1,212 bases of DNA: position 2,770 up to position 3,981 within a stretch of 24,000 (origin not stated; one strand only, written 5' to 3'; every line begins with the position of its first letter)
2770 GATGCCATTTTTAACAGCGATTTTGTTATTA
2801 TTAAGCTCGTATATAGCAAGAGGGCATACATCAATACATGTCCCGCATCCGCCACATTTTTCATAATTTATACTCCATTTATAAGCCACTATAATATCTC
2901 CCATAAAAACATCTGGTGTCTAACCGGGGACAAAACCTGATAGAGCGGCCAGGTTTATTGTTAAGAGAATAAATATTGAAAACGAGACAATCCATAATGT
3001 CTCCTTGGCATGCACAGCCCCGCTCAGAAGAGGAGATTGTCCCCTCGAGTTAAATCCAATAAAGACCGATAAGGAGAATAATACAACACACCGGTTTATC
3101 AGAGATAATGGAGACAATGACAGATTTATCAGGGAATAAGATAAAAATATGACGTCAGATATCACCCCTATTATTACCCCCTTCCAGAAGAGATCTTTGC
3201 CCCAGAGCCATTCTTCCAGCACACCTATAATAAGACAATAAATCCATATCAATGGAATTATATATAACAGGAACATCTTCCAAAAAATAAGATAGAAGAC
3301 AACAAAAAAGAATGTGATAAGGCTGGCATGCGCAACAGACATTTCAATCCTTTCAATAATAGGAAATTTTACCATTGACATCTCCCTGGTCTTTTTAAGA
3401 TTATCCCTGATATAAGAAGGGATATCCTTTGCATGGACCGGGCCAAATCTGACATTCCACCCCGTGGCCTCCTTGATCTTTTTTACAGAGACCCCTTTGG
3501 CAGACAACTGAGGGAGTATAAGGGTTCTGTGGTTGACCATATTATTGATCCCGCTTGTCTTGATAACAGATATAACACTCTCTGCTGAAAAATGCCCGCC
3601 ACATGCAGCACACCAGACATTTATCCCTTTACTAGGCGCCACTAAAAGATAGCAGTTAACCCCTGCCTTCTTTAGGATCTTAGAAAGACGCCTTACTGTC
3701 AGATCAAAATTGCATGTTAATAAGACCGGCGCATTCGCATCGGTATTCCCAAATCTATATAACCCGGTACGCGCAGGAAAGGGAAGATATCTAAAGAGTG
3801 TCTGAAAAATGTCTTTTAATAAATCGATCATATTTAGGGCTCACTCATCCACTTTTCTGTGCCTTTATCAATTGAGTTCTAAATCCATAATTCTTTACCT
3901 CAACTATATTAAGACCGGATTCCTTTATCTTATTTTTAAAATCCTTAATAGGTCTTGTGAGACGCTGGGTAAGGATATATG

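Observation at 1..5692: Candidate undescribed selenium-dependent HgcAB/MerB-type metal-methyl handling operon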

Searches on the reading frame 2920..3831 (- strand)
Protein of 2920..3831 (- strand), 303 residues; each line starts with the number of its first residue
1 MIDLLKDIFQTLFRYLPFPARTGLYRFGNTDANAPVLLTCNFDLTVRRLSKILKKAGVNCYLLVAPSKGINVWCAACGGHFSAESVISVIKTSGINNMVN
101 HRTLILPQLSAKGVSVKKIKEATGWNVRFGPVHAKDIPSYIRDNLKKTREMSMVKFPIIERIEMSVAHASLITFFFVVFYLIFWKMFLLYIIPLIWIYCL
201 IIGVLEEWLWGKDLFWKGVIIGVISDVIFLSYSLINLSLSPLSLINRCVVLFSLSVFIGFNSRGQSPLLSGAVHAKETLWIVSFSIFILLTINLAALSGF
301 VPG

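Call 8: search_protein_families(library=pfam, max_evalue=0.01, proteins=[window:2923-3831:-])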
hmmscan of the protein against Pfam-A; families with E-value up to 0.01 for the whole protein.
seq(303 aa): 1 family
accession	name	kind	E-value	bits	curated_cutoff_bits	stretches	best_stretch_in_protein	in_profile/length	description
PF03599.22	CdhD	-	4e-22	78.9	24.8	1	17-139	265-385/387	CO dehydrogenase/acetyl-CoA synthase delta subunit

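Call 9: search_protein_families(library=ncbifam, max_evalue=0.01, proteins=[window:2923-3831:-])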
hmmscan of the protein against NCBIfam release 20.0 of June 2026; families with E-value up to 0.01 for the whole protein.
seq(303 aa): 3 families
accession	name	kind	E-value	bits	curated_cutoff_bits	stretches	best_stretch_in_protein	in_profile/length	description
NF043039.1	HgcAB_like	equivalog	3.4e-86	290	285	1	6-275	2-285/350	HgcAB-like fusion protein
NF040863.1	HgcA_corrinoid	equivalog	7.6e-55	186.3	275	1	21-291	31-315/325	mercury methylation corrinoid protein HgcA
NF003195.0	PRK04165.1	equivalog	1.7e-29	103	306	1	17-147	321-449/450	acetyl-CoA decarbonylase/synthase complex subunit gamma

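Call 24: find_homologous_proteins(query=window:2920-3831:-, max_evalue=1e-10)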
Query window:2920-3831:- (303 aa): 1806 proteins with E <= 1e-10 among 4540 candidates; the best 120 are listed.
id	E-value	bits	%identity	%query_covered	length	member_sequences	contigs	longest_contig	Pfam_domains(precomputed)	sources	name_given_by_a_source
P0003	1.8e-179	614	90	100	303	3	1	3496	PF03599.23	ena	-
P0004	2.6e-175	600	88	100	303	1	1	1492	PF03599.23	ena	-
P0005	5.0e-71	258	47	89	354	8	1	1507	PF14697.12,PF12797.13,PF12837.13,PF00037.33,PF13484.12,PF12838.13,PF13237.12,PF13187.12,PF03599.23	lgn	-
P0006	5.3e-70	254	45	92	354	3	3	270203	PF14697.12,PF12797.13,PF12837.13,PF00037.33,PF12838.13,PF13237.12,PF13187.12,PF03599.23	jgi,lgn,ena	-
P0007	1.3e-69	253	45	99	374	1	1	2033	PF12797.13,PF12837.13,PF00037.33,PF13484.12,PF12838.13,PF13237.12,PF13183.12,PF13187.12,PF03599.23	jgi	jgi:NAD-dependent dihydropyrimidine dehydrogenase PreA subunit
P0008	1.3e-68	250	46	89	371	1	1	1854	PF14697.12,PF12797.13,PF12837.13,PF00037.33,PF13484.12,PF12838.13,PF13237.12,PF13183.12,PF13187.12,PF03599.23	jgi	jgi:NAD-dependent dihydropyrimidine dehydrogenase PreA subunit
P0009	4.2e-68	248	46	90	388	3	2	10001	PF14697.12,PF12797.13,PF12837.13,PF00037.33,PF13484.12,PF12838.13,PF13237.12,PF13187.12,PF03599.23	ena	-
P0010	3.4e-67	245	47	88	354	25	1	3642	PF12797.13,PF12837.13,PF00037.33,PF13484.12,PF12838.13,PF13237.12,PF13187.12,PF03599.23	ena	-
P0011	8.7e-67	244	43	98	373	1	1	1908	PF12797.13,PF00037.33,PF12838.13,PF13237.12,PF13183.12,PF03599.23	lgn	-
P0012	1.1e-66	243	43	92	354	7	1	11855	PF12797.13,PF12837.13,PF00037.33,PF12838.13,PF13237.12,PF13187.12,PF03599.23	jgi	-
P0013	1.6e-66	243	44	88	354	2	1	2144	PF14697.12,PF12797.13,PF12837.13,PF00037.33,PF13484.12,PF12838.13,PF13237.12,PF13187.12,PF03599.23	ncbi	-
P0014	2.6e-66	242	58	67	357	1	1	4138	PF14697.12,PF12797.13,PF12837.13,PF00037.33,PF12838.13,PF13237.12,PF13183.12,PF13187.12,PF03599.23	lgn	-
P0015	5.0e-66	241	45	91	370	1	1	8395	PF14697.12,PF12797.13,PF12837.13,PF00037.33,PF13484.12,PF12838.13,PF13237.12,PF13183.12,PF13187.12,PF03599.23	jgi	jgi:NAD-dependent dihydropyrimidine dehydrogenase PreA subunit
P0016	5.7e-66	241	44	91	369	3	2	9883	PF12837.13,PF00037.33,PF13484.12,PF12838.13,PF13237.12,PF13183.12,PF13187.12,PF03599.23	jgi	jgi:NAD-dependent dihydropyrimidine dehydrogenase PreA subunit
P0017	8.5e-66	241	45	90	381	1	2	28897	PF14697.12,PF12837.13,PF00037.33,PF13484.12,PF12838.13,PF13237.12,PF13183.12,PF13187.12,PF03599.23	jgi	jgi:NAD-dependent dihydropyrimidine dehydrogenase PreA subunit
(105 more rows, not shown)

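Call 26: find_related_loci(query=A1, collection=genome_contigs, flank=8000)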
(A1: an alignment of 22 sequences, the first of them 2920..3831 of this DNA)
Query A1 (303 aa) in genome_contigs; peptide patterns used: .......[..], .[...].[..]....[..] (x = any residue, [..] = any of these).
600 stretches matched a pattern (row limit reached: there are more); 598 encode a relative of the query (tblastn E <= 1e-3); the best 80 are kept; 80 distinct loci.
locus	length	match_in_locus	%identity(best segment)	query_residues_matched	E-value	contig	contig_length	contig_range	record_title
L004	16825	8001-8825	43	1-273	3e-66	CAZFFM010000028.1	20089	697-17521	MAG TPA_asm: uncultured Ardenticatenales bacterium isolate binchicken_co172_209 genome assembly, contig: NODE_2115_lengt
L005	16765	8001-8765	45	10-267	7e-66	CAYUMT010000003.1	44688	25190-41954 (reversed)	MAG TPA_asm: Candidatus Hadarchaeota archaeon isolate SRP323688_co1_140 genome assembly, contig: NODE_1542_length_44688_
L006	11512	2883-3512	48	1-212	1e-64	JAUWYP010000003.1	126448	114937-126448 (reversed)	MAG: Dehalococcoidia bacterium isolate CSMAG_2713 CSMAG_2713_k141_313833_length_126448_cov_37.0000, whole genome shotgun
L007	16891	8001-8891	40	1-294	1e-63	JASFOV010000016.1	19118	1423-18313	MAG: Anaerolineae bacterium isolate D0819M12metaG_Bin_204 D0819M12metaG_FD_scaffold_135_c1, whole genome shotgun sequenc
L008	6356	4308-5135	42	2-275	2e-63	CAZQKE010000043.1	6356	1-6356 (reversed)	MAG TPA_asm: uncultured Anaerolineaceae bacterium isolate binchicken_co219_462 genome assembly, contig: k141_210274, who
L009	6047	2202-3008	43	4-271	2e-62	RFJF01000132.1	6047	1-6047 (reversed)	MAG: Chloroflexi bacterium isolate J095 k99_218918, whole genome shotgun sequence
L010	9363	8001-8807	41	4-271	2e-61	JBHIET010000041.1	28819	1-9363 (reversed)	MAG: Anaerolineae bacterium isolate b2.sp2_bin.30 NODE_276_length_28819_cov_9.432207, whole genome shotgun sequence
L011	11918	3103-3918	43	1-268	9e-61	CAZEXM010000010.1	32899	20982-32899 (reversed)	MAG TPA_asm: uncultured Victivallaceae bacterium isolate binchicken_co132_157 genome assembly, contig: NODE_339_length_3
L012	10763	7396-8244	41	1-273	5e-62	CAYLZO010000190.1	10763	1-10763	MAG TPA_asm: uncultured Anaerolineaceae bacterium isolate SRP141376_co1_201 genome assembly, contig: NODE_11385_length_1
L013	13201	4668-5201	52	7-190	1e-59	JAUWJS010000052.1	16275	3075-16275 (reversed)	MAG: Candidatus Heimdallarchaeota archaeon isolate CSMAG_2326 CSMAG_2326_k127_3382752_length_16275_cov_97.0000, whole ge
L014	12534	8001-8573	49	10-202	3e-59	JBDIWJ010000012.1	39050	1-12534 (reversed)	MAG: Candidatus Phoenicimicrobium oleiphilum isolate HX_OS.bin.34 NODE_366_length_39050_cov_37.208852, whole genome shot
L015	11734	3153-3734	49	7-202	6e-59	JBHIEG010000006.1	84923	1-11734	MAG: Candidatus Hydrothermarchaeota archaeon isolate b3.sp1_bin.60 NODE_20_length_84923_cov_9.710232, whole genome shotg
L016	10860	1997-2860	39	8-282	6e-59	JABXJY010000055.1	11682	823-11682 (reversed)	MAG: Desulfobacterales bacterium isolate CR_Bin_129 NODE_63_length_11682_cov_14.233779, whole genome shotgun sequence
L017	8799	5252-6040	41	3-268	1e-58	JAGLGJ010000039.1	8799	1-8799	MAG: Candidatus Bathyarchaeota archaeon isolate RS_10_29 ROV157_10.bin.29.fa_39, whole genome shotgun sequence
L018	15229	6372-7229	39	4-292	1e-58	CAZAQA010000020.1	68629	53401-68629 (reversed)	MAG TPA_asm: uncultured Anaerolineae bacterium isolate binchicken_co64_79 genome assembly, contig: NODE_193_length_68629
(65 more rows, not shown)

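Call 29: list_cluster_members(proteins=[P0001, window:2920-3831:-, window:1961-2551:-, window:13005-14345:-, window:17145-19856:+])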
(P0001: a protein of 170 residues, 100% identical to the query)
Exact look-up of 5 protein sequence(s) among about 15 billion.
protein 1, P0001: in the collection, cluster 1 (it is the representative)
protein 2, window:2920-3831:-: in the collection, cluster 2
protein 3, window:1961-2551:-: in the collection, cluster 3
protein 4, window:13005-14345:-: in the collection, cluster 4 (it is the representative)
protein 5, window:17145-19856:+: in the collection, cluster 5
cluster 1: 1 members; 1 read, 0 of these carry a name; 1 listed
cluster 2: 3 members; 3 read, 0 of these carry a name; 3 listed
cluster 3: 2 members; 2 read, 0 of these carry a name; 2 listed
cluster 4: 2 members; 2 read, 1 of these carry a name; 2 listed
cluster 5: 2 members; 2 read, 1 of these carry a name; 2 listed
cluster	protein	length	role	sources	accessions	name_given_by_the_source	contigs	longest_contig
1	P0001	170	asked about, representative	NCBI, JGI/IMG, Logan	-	-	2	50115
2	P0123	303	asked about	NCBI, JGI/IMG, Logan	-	-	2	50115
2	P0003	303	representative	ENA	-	-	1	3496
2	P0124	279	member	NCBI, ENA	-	-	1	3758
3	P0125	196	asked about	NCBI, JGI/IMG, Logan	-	-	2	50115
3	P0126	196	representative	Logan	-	-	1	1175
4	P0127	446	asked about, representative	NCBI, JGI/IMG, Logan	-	-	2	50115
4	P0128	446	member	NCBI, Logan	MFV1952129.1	MAG: electron transport complex subunit RsxC [Nitrospinota bacterium]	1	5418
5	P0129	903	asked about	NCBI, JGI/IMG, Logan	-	-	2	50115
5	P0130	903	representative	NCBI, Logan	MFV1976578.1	MAG: TrlF family AAA-like ATPase [Candidatus Scalindua sp.]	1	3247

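Call 30: find_encoding_contigs(protein=P0124, flank=10000, max_places=4)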
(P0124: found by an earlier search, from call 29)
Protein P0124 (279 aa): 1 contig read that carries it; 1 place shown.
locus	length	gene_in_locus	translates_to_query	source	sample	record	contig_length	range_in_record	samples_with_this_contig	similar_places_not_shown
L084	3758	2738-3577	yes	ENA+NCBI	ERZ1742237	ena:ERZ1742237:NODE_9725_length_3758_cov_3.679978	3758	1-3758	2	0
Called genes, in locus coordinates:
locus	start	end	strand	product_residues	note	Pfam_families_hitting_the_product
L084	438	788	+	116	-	-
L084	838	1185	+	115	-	PF01022:HTH_5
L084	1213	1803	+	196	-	PF03243:MerB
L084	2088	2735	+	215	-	PF01209:Ubie_methyltran, PF05175:MTS, PF02353:CMAS, PF13489:Methyltransf_23, PF13847:Methyltransf_31, PF08241:Methyltransf_11, PF08242:Methyltransf_12, PF13649:Methyltransf_25, +2 more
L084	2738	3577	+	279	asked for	PF03599:CdhD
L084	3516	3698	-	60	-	-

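Call 31: find_encoding_contigs(protein=P0126, flank=10000, max_places=4)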
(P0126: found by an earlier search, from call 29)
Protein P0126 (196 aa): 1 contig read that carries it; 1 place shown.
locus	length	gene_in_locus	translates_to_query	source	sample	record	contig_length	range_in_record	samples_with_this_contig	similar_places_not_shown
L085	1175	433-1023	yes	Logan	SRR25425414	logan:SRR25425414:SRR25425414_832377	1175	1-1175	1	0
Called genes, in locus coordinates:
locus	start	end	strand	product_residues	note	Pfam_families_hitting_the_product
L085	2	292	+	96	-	?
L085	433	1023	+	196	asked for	PF02411:MerT, PF00403:HMA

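Call 56: find_related_loci(query=window:2920-3831:-, collection=metagenome_contigs, flank=10000)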
Query window:2920-3831:- (303 aa) in metagenome_contigs; peptide patterns used: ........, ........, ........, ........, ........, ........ (x = any residue, [..] = any of these).
600 stretches matched a pattern (row limit reached: there are more); 569 encode a relative of the query (tblastn E <= 1e-3); the best 80 are kept; 80 distinct loci.
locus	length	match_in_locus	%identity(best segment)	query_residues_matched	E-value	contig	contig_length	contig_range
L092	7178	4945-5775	44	1-275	2e-69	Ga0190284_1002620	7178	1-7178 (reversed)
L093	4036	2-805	43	10-275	2e-65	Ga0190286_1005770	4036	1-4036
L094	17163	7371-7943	51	10-202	3e-62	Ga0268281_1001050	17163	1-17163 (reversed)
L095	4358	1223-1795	50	10-202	4e-61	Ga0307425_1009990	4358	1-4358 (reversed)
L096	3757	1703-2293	49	4-202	6e-61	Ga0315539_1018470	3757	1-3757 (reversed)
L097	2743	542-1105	51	7-196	2e-60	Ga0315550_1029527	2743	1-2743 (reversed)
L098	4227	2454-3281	40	3-274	1e-59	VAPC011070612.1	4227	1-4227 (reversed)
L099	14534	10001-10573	49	10-202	2e-59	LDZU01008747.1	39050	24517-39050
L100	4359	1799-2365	50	7-197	1e-58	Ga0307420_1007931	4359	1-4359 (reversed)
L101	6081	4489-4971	56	7-169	6e-58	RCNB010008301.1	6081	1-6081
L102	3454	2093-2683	48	4-201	1e-56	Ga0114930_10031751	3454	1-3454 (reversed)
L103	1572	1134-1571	58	10-157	5e-55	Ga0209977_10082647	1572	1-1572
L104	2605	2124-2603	53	3-161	1e-53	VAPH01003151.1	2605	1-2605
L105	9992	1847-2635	41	3-268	3e-53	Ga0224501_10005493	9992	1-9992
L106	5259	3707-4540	38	1-273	1e-52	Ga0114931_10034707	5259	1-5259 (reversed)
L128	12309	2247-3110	32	18-286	1e-39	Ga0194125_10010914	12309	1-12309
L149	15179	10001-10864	31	18-286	1e-37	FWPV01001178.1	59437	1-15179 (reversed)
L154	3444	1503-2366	32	18-286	2e-37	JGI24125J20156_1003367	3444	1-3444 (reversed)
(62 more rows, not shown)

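Call 74: search_solved_structures(query=window:2920-3831:-, max_evalue=0.01, show_alignments=1)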
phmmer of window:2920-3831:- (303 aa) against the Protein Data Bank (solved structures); distinct sequences matched with E-value up to 0.01: 4.
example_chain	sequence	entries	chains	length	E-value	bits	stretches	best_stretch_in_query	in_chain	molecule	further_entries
2h9a_A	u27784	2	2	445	7e-14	55.2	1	17-143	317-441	Carbon monoxide dehydrogenase corrinoid/iron-sulfur protein, gamma subunit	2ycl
4c1n_A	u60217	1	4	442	8.3e-14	54.9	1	17-143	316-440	CARBON MONOXIDE DEHYDROGENASE CORRINOID/IRON-SULFUR PROTEIN, GAMMA SUBUNIT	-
4djd_C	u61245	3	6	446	1.3e-13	54.3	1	16-145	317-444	Corrinoid/iron-sulfur protein large subunit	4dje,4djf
9fzy_F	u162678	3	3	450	1.2e-08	38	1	16-143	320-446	Corrinoid iron-sulfur protein large subunit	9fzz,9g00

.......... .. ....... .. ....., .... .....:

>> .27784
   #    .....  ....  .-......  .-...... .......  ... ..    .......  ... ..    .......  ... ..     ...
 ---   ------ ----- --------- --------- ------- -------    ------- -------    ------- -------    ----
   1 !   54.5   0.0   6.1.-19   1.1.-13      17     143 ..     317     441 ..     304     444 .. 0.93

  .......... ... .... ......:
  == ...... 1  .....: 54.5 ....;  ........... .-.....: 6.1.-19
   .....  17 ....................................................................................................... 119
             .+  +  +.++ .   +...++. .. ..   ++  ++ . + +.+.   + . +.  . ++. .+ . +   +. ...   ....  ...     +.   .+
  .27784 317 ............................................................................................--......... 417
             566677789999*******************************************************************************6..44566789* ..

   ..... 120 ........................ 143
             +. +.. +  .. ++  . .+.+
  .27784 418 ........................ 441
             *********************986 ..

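Call 87: search_protein_families(library=ncbifam, max_evalue=0.001, proteins=[L128:3794-4462:+, L149:11577-12188:+, L154:2951-3442:+])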
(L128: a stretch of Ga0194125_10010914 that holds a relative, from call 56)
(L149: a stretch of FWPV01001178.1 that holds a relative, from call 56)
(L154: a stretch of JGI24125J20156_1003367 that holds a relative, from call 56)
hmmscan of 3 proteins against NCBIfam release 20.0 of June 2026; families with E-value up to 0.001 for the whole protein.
L128:3794-4462:+ (223 aa): 2 families
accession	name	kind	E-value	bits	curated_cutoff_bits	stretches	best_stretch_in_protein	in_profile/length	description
TIGR00498.1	lexA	equivalog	1.6e-67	227.1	110.95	1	23-223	2-202/203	transcriptional repressor LexA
NF007621.2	PRK10276.1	subfamily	4.5e-21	75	110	1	108-219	2-113/115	translesion error-prone DNA polymerase V autoproteolytic subunit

L149:11577-12188:+ (204 aa): 2 families
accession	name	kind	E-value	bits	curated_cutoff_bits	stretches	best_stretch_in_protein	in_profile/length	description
TIGR00498.1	lexA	equivalog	8e-65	218.2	110.95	1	4-204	2-202/203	transcriptional repressor LexA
NF007621.2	PRK10276.1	subfamily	1.1e-20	73.8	110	1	89-198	2-111/115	translesion error-prone DNA polymerase V autoproteolytic subunit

L154:2951-3442:+ (164 aa): 2 families
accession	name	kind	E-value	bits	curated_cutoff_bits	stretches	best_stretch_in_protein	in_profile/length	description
TIGR00498.1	lexA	equivalog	2.5e-47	161.1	110.95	1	22-164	3-147/203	transcriptional repressor LexA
NF007621.2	PRK10276.1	subfamily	3.4e-07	30.3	110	1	106-162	2-59/115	translesion error-prone DNA polymerase V autoproteolytic subunit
